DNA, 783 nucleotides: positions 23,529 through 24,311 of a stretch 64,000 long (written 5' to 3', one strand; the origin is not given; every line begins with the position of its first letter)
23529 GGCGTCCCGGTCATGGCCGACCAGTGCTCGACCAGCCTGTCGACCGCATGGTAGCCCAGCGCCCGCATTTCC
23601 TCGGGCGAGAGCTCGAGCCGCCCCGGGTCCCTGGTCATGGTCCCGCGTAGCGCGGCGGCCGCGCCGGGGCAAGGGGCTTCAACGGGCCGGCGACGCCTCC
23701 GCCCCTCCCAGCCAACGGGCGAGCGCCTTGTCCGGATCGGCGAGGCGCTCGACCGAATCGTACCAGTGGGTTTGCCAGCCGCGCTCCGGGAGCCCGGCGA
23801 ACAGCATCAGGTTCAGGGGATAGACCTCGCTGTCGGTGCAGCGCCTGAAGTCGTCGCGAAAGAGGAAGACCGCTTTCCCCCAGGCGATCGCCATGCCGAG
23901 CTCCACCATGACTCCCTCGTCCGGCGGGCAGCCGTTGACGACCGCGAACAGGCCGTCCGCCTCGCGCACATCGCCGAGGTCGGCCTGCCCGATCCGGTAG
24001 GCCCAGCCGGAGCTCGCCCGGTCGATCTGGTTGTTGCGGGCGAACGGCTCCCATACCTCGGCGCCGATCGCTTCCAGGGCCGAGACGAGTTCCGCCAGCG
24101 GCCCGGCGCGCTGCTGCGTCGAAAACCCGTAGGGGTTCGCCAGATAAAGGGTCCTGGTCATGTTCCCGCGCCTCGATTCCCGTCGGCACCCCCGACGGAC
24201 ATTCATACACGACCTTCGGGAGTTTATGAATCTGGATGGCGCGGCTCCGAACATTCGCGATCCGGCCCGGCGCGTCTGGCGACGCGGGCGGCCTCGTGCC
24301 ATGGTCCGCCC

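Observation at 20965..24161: Operon NDT/DNPH1-fold protein -> group II PLP decarboxylase -> class V aminotransferase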

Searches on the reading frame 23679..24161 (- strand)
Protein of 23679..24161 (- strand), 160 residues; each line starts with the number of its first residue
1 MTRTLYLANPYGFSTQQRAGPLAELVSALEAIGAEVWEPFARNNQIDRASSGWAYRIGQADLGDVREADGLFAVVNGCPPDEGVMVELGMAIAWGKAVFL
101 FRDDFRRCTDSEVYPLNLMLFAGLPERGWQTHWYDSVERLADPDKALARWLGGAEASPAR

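Call 7: search_protein_families(library=pfam, proteins=[window:23679-24161:-], max_evalue=0.01)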
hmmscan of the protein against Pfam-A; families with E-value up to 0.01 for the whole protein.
window:23679-24161:- (160 aa): 1 family
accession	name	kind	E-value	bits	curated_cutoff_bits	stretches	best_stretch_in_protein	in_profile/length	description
PF05014.21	Nuc_deoxyrib_tr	-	2.9e-26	92.4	28.8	1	5-119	1-117/117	Nucleoside 2-deoxyribosyltransferase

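Call 8: find_homologous_proteins(query=window:23679-24161:-)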
Query window:23679-24161:- (160 aa): 5527 proteins with E <= 0.001 among 5629 candidates; the best 120 are listed.
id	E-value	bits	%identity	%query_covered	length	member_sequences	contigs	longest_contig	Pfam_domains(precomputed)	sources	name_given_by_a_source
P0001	1.0e-104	365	100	100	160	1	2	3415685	PF05014.22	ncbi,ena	-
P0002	3.5e-88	311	87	96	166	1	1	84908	PF05014.22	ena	-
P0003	1.0e-87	310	86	96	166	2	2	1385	PF05014.22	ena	-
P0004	8.4e-87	307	82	99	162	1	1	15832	PF05014.22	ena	-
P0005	3.3e-86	305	83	98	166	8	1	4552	PF05014.22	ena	-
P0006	1.4e-85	303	85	94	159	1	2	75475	PF05014.22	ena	-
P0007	1.1e-84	300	85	94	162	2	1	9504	PF05014.22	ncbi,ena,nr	ncbi:MAG: nucleoside 2-deoxyribosyltransferase [Rhodospirillales bacterium]|nr:nucleoside 2-deoxyrib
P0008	1.3e-84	300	83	94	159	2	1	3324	PF05014.22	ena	-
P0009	1.4e-84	300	87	93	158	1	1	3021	PF05014.22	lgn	-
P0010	1.8e-84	299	83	96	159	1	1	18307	PF05014.22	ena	-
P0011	2.2e-84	299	82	98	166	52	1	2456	PF05014.22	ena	-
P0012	3.4e-84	298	84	94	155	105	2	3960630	PF05014.22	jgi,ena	-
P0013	4.7e-84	298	83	96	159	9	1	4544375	PF05014.22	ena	-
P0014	4.7e-84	298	82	96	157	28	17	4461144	PF05014.22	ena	-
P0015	4.9e-84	298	86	96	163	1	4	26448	PF05014.22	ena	-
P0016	4.9e-84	298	82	96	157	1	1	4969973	PF05014.22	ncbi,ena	-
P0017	5.4e-84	298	82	99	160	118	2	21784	PF05014.22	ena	-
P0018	5.6e-84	298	81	97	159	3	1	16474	PF05014.22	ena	-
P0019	6.6e-84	297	84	96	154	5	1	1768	PF05014.22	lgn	-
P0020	6.8e-84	297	82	96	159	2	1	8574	PF05014.22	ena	-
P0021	8.3e-84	297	80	96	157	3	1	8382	PF05014.22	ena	-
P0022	1.0e-83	297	83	95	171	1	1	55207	PF05014.22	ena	-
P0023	1.0e-83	297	84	94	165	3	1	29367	PF05014.22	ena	-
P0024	1.2e-83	297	81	97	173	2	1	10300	PF05014.22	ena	-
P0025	1.3e-83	296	82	96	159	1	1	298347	PF05014.22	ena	-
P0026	1.3e-83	296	82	95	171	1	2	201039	PF05014.22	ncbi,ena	-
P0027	1.4e-83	296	83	97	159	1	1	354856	PF05014.22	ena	-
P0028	1.8e-83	296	84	94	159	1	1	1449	PF05014.22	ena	-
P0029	2.1e-83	296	82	96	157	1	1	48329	PF05014.22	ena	-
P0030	2.5e-83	296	82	95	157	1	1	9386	PF05014.22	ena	-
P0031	3.0e-83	295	85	94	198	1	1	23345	PF05014.22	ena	-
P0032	3.0e-83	295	82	96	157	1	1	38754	PF05014.22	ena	-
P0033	3.0e-83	295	82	95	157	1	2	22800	PF05014.22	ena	-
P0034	3.2e-83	295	82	98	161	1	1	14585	PF05014.22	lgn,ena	-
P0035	3.4e-83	295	85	94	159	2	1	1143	PF05014.22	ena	-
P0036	3.6e-83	295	84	94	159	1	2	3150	PF05014.22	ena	-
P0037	3.8e-83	295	82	96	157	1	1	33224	PF05014.22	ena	-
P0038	3.9e-83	295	81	98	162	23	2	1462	PF05014.22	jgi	jgi:nucleoside 2-deoxyribosyltransferase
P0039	5.4e-83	294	82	96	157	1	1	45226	PF05014.22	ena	-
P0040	5.6e-83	294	81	94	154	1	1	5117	PF05014.22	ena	-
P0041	6.6e-83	294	83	93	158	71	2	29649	PF05014.22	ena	-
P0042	6.7e-83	294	81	96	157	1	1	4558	PF05014.22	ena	-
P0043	6.9e-83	294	84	94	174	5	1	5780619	PF05014.22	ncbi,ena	-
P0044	7.3e-83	294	82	98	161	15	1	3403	PF05014.22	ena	-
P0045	7.7e-83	294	85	93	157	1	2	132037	PF05014.22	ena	-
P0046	7.8e-83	294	84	93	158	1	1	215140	PF05014.22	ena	-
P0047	8.3e-83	294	79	98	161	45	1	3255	PF05014.22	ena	-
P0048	8.8e-83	294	83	94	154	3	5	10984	PF05014.22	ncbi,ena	-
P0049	9.1e-83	294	81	98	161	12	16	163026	PF05014.22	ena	-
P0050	9.8e-83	294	84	94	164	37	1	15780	PF05014.22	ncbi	-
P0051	1.1e-82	294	84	94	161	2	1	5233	PF05014.22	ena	-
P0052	1.2e-82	293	82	94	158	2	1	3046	PF05014.22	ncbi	-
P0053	1.2e-82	293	84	93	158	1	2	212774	PF05014.22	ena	-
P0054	1.2e-82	293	83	95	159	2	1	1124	PF05014.22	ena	-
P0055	1.2e-82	293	84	93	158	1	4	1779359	PF05014.22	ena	-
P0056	1.3e-82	293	83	94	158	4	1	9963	PF05014.22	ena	-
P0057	1.5e-82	293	85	93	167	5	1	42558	PF05014.22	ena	-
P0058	1.6e-82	293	81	94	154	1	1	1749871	PF05014.22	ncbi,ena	-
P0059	1.6e-82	293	83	93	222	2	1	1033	PF05014.22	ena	-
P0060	1.7e-82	293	81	96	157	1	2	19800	PF05014.22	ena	-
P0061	1.8e-82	293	83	94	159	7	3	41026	PF05014.22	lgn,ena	-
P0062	1.8e-82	293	81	97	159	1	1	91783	PF05014.22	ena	-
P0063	2.0e-82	293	85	94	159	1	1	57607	PF05014.22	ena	-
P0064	2.0e-82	293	80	94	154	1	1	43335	PF05014.22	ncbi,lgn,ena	-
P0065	2.0e-82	293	81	97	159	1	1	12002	PF05014.22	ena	-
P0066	2.4e-82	292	82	94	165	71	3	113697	PF05014.22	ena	-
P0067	2.5e-82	292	82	95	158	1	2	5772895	PF05014.22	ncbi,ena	-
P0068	2.6e-82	292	83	95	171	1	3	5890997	PF05014.22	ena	-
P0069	2.7e-82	292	82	96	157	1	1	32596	PF05014.22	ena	-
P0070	2.8e-82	292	83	93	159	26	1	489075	PF05014.22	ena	-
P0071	2.8e-82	292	79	98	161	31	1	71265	PF05014.22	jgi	-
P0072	2.8e-82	292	83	94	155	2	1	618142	PF05014.22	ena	-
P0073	3.0e-82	292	80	98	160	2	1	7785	PF05014.22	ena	-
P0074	3.1e-82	292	83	93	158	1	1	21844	PF05014.22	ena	-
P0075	3.1e-82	292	82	94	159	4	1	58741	PF05014.22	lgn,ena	-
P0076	3.2e-82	292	80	96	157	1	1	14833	PF05014.22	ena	-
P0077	3.3e-82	292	83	94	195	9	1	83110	PF05014.22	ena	-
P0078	3.4e-82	292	83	93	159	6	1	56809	PF05014.22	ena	-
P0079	3.4e-82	292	83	95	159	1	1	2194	PF05014.22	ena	-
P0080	3.5e-82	292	83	93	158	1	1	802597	PF05014.22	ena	-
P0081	3.8e-82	292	83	93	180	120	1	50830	PF05014.22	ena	-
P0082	4.0e-82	292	83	93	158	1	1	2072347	PF05014.22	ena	-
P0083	4.2e-82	292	81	99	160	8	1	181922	PF05014.22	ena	-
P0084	4.2e-82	292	85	93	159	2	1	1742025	PF05014.22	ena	-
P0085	4.7e-82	291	84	95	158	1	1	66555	PF05014.22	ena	-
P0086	4.8e-82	291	79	98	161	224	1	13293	PF05014.22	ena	-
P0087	4.9e-82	291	83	94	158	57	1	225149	PF05014.22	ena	-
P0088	5.3e-82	291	78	99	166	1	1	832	PF05014.22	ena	-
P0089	5.8e-82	291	81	94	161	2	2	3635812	PF05014.22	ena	-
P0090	6.0e-82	291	80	99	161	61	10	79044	PF05014.22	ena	-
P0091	6.0e-82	291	83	95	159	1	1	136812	PF05014.22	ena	-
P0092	6.1e-82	291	80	94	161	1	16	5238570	PF05014.22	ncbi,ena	-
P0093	6.1e-82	291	83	95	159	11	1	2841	PF05014.22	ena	-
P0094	6.3e-82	291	82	94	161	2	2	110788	PF05014.22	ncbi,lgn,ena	-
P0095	6.3e-82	291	80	94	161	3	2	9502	PF05014.22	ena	-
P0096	6.9e-82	291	83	93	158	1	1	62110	PF05014.22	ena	-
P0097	7.2e-82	291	82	94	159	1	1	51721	PF05014.22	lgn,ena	-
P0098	7.3e-82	291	83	93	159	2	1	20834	PF05014.22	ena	-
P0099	7.4e-82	291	83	93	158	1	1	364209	PF05014.22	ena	-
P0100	8.7e-82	291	82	95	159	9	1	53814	PF05014.22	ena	-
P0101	8.7e-82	291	83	94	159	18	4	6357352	PF05014.22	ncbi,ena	-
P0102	8.8e-82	291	79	96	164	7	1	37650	PF05014.22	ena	-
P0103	9.0e-82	291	78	99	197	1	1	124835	PF05014.22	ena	-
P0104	9.2e-82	290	82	95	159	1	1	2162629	PF05014.22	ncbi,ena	-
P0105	1.0e-81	290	83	94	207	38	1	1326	PF05014.22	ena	-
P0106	1.1e-81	290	79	98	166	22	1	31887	PF05014.22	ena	-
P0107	1.1e-81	290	79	97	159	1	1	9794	PF05014.22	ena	-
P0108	1.3e-81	290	82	93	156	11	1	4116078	PF05014.22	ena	-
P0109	1.3e-81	290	84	93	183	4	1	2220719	PF05014.22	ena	-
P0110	1.3e-81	290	83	93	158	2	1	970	PF05014.22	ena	-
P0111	1.4e-81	290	82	94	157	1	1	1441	PF05014.22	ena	-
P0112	1.4e-81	290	80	96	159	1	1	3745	PF05014.22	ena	-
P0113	1.5e-81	290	79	98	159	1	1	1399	PF05014.22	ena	-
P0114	1.5e-81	290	81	94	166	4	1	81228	PF05014.22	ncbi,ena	-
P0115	1.5e-81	290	81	99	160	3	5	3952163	PF05014.22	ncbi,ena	-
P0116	1.5e-81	290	81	94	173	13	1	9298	PF05014.22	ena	-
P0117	1.6e-81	290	81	95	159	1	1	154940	PF05014.22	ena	-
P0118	1.6e-81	290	81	94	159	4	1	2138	PF05014.22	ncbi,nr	ncbi:MAG: nucleoside 2-deoxyribosyltransferase [Gammaproteobacteria bacterium]|nr:nucleoside 2-deoxy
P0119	1.7e-81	290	79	94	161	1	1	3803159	PF05014.22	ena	-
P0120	1.7e-81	290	83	93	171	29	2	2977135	PF05014.22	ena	-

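Call 9: find_encoding_contigs(protein=P0001, flank=10000, max_places=3)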
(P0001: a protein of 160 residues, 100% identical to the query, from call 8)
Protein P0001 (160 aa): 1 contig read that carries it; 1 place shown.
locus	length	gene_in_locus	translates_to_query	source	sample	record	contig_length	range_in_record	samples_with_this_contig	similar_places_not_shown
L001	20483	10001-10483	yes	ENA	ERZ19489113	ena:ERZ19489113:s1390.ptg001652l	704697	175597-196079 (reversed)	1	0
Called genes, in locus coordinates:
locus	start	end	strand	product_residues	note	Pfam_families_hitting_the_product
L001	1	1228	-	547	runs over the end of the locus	-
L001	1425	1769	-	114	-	-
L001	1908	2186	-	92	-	-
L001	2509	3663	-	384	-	-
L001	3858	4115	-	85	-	-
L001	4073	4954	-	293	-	PF26745:SPM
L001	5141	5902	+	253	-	PF00106:adh_short, PF13561:adh_short_C2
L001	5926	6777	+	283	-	PF01557:FAA_hydrolase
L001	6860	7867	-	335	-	PF00491:Arginase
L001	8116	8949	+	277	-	PF04248:NTP_transf_9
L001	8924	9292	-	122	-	PF10067:DUF2306 (weak)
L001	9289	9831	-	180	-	PF02627:CMD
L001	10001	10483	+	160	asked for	PF05014:Nuc_deoxyrib_tr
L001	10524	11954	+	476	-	PF00282:Pyridoxal_deC, PF00155:Aminotran_1_2 (weak), PF01212:Beta_elim_lyase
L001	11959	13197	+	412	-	PF00266:Aminotran_5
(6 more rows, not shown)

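Call 10: find_encoding_contigs(protein=P0118, flank=10000, max_places=3)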
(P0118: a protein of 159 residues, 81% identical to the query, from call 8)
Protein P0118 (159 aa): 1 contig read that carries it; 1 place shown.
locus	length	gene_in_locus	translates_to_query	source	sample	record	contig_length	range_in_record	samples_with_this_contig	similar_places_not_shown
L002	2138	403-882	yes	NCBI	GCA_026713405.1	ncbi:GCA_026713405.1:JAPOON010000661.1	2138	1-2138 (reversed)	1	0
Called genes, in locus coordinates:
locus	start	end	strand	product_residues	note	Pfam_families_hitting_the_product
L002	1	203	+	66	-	PF00595:PDZ, PF13180:PDZ_2, PF14685:PDZ_Tricorn (weak), PF17820:PDZ_6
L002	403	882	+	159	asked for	PF05014:Nuc_deoxyrib_tr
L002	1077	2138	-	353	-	PF00115:COX1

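Call 11: find_related_loci(query=window:23679-24161:-, collection=genome_contigs, flank=8000)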
Query window:23679-24161:- (160 aa) in genome_contigs; peptide patterns used: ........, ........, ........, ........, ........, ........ (x = any residue, [..] = any of these).
600 stretches matched a pattern (row limit reached: there are more); 560 encode a relative of the query (tblastn E <= 1e-3); the best 80 are kept; 80 distinct loci.
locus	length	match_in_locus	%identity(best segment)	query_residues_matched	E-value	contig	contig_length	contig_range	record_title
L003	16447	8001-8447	83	3-151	4e-85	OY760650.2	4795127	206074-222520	MAG: Terriglobia bacterium isolate 5d79d33f-5ea2-468b-941e-0445094ce055 genome assembly, chromosome: 1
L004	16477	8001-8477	82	1-159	3e-85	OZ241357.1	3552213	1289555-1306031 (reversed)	MAG: Alphaproteobacteria bacterium isolate 88d555cd-2633-4b86-a1be-1e9adaae3909 genome assembly, chromosome: 1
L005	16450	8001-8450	83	3-152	5e-85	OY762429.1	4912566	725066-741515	MAG: Terriglobia bacterium isolate aa40cff0-ace7-4b53-8087-0ef5d3f4acaf genome assembly, chromosome: 1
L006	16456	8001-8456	82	1-152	4e-85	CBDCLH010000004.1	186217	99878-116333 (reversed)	MAG: Bryobacterales bacterium isolate e5bdc283-2042-4f5e-8736-16045c4cf6f5 genome assembly, contig: contig_4, whole geno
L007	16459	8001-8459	81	3-155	6e-85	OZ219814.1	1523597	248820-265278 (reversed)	MAG: Thermodesulfobacteriota bacterium isolate 4e20cc59-495a-4000-abf0-89ce236daca8 genome assembly, chromosome: 4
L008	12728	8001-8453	80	1-151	1e-84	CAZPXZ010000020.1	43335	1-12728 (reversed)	MAG TPA_asm: uncultured Rhodobacterales bacterium isolate SRP109090_co2_240 genome assembly, contig: NODE_1023_length_43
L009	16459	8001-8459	81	3-155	1e-84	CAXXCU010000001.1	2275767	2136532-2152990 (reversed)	MAG: Thermodesulfobacteriota bacterium isolate 4efedf9e-3e77-46ca-ab62-2aefeacd466c genome assembly, contig: contig_1, w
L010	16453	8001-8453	82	3-153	1e-84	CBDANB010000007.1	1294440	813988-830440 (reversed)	MAG: Vicinamibacterales bacterium isolate e7e54c47-8cb3-4bb4-a26e-21fc1c968279 genome assembly, contig: contig_7, whole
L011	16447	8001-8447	83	3-151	2e-84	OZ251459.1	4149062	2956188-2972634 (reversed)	MAG: uncultured Candidatus Binatia bacterium isolate da1d9dc7-a60c-4903-b102-0a77710175cf genome assembly, chromosome: 1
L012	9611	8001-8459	81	3-155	2e-84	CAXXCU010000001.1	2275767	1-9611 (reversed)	MAG: Thermodesulfobacteriota bacterium isolate 4efedf9e-3e77-46ca-ab62-2aefeacd466c genome assembly, contig: contig_1, w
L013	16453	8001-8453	81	1-151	2e-84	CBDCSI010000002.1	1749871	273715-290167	MAG: Rhodobacterales bacterium isolate 33b011d9-49ec-475b-9348-da93fdbd5617 genome assembly, contig: contig_2, whole gen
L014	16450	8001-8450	81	3-152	2e-84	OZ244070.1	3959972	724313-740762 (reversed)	MAG: uncultured Candidatus Binatia bacterium isolate f57e87d9-6197-413a-b43d-c6892e6158a2 genome assembly, chromosome: 1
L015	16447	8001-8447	83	3-151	4e-84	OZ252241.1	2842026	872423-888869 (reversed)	MAG: Vicinamibacterales bacterium isolate 2064dafd-9b2a-4308-b7d3-9406566bb03f genome assembly, chromosome: 1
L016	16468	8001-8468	79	2-157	9e-84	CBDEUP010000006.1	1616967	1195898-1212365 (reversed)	MAG: Alphaproteobacteria bacterium isolate d5badbbc-828c-4e68-9d16-dc84226a5d6f genome assembly, contig: contig_6, whole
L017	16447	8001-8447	83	3-151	6e-84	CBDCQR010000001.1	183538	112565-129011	MAG: Alphaproteobacteria bacterium isolate 0c7eebbd-8401-49bd-bf8d-b91b5e99145f genome assembly, contig: contig_1, whole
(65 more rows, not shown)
